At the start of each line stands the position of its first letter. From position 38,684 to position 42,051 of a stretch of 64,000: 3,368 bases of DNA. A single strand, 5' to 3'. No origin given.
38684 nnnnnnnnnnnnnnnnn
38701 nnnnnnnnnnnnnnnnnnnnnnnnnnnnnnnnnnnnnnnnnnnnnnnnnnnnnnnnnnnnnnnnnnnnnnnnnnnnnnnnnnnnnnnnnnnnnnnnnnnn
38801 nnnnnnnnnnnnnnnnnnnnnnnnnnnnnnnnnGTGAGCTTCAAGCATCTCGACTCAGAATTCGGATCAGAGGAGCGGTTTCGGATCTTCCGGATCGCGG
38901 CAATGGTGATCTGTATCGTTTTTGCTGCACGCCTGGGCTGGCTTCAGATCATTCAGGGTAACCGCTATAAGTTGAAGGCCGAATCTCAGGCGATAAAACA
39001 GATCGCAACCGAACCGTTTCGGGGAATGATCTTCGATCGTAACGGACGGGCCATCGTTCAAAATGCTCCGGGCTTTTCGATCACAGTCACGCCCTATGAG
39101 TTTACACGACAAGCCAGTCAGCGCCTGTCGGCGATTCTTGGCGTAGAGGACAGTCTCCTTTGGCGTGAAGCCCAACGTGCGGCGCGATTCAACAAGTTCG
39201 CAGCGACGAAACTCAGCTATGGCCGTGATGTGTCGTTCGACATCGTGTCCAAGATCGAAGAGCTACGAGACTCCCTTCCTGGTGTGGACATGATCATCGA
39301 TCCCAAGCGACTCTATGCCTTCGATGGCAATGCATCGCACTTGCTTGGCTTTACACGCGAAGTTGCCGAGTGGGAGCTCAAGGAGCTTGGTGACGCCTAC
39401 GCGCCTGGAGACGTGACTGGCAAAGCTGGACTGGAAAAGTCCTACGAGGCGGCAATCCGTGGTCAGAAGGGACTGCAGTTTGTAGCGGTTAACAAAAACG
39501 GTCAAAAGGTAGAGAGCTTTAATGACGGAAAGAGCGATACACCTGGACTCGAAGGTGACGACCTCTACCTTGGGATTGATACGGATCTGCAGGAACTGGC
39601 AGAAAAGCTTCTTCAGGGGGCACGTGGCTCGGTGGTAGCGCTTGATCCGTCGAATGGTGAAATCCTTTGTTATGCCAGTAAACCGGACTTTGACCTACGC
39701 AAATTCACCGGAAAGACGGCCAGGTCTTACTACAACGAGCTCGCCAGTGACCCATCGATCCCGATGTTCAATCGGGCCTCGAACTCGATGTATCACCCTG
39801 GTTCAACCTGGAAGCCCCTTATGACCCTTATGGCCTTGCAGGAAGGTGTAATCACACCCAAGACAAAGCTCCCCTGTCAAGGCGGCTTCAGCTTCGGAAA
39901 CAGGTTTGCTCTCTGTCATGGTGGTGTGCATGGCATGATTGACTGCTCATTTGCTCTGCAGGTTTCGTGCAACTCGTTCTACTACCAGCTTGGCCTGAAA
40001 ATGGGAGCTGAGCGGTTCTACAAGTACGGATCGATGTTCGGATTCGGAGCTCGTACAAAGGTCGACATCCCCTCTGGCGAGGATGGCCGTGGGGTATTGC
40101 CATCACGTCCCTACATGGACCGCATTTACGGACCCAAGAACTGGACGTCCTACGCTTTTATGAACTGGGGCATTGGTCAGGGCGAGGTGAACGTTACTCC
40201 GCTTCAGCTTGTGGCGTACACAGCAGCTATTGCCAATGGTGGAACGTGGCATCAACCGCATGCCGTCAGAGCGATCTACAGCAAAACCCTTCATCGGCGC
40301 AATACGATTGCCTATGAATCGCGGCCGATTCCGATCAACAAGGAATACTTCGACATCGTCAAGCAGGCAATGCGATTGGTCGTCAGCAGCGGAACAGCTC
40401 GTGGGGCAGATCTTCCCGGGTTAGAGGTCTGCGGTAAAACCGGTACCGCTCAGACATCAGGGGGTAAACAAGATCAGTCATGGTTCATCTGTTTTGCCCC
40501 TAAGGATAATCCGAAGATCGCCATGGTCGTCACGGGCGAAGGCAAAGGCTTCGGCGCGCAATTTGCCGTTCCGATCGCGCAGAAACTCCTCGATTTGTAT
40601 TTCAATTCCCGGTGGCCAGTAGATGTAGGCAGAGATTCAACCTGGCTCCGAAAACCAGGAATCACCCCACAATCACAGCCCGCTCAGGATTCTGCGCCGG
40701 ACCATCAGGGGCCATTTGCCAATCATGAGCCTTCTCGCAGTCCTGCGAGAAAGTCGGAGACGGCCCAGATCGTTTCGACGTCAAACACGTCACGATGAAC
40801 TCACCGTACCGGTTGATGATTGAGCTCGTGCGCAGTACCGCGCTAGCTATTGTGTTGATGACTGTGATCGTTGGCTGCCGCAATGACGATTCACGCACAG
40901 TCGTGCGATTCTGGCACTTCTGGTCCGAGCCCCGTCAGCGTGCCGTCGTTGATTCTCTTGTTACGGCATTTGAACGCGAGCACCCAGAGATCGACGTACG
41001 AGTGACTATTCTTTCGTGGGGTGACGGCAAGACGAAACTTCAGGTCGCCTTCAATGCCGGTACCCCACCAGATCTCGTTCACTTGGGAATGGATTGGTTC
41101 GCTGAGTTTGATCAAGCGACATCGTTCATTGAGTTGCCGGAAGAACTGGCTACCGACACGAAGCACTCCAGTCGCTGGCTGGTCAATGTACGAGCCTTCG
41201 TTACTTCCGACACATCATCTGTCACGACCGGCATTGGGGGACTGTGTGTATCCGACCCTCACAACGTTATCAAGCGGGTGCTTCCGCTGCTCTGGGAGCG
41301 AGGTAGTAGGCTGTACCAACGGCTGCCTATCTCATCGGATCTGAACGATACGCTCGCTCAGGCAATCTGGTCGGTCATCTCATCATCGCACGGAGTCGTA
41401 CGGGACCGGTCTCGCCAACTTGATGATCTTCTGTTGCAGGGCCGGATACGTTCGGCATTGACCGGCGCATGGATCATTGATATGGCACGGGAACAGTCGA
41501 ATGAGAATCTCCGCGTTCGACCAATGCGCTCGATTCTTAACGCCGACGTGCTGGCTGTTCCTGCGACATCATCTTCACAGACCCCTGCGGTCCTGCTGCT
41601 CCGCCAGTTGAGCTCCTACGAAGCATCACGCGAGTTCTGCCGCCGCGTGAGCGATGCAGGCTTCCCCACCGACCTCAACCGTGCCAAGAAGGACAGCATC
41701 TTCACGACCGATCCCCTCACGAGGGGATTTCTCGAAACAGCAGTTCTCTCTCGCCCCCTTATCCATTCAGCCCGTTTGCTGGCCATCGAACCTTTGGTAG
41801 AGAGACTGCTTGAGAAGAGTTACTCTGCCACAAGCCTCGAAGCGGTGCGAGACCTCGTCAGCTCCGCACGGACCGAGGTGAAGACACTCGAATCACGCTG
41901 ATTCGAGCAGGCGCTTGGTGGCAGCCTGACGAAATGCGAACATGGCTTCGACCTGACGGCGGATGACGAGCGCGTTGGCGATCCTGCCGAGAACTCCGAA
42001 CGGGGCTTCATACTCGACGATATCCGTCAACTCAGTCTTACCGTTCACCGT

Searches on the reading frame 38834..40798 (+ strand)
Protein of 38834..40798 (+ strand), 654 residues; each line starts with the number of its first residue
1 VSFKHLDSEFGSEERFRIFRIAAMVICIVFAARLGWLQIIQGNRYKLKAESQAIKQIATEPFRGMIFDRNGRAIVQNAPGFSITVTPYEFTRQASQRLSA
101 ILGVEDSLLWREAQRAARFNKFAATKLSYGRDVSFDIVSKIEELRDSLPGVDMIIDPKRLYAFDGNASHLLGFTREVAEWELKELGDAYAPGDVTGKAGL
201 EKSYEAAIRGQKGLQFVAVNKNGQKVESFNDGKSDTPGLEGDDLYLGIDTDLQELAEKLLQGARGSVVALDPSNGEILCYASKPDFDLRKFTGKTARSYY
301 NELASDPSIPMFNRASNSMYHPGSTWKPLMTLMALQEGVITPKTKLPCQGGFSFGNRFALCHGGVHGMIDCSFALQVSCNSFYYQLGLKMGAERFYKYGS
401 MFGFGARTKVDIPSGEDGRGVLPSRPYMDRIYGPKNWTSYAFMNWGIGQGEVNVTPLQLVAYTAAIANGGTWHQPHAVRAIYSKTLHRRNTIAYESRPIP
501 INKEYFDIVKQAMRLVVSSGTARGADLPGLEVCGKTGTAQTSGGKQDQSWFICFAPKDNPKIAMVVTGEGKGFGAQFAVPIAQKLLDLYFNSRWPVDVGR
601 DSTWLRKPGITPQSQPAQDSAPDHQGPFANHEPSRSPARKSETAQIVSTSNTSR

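Call 65: search_protein_families(library=pfam, proteins=[window:38834-40798:+], max_evalue=0.00001)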
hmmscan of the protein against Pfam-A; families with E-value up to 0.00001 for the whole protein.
window:38834-40798:+ (654 aa): 2 families
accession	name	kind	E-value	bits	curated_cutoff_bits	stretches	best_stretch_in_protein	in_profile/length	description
PF00905.27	Transpeptidase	-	1.7e-62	211.8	22.1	1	265-586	1-298/299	Penicillin binding protein transpeptidase domain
PF03717.20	PBP_dimer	-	7.3e-35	121.4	24.4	1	59-227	2-177/180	Penicillin-binding Protein dimerisation domain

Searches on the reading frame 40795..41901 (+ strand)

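Call 65: search_protein_families(library=pfam, proteins=[window:40795-41901:+], max_evalue=0.00001)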
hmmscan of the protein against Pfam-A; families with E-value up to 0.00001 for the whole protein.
window:40795-41901:+ (368 aa): 2 families
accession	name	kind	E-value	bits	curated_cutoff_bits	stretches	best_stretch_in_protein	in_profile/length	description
PF01547.30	SBP_bac_1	-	1.5e-12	48.6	26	1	51-121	9-80/307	Bacterial extracellular solute-binding protein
PF13416.11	SBP_bac_8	-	9.5e-08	32.6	27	0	55-115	2-63/279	Bacterial extracellular solute-binding protein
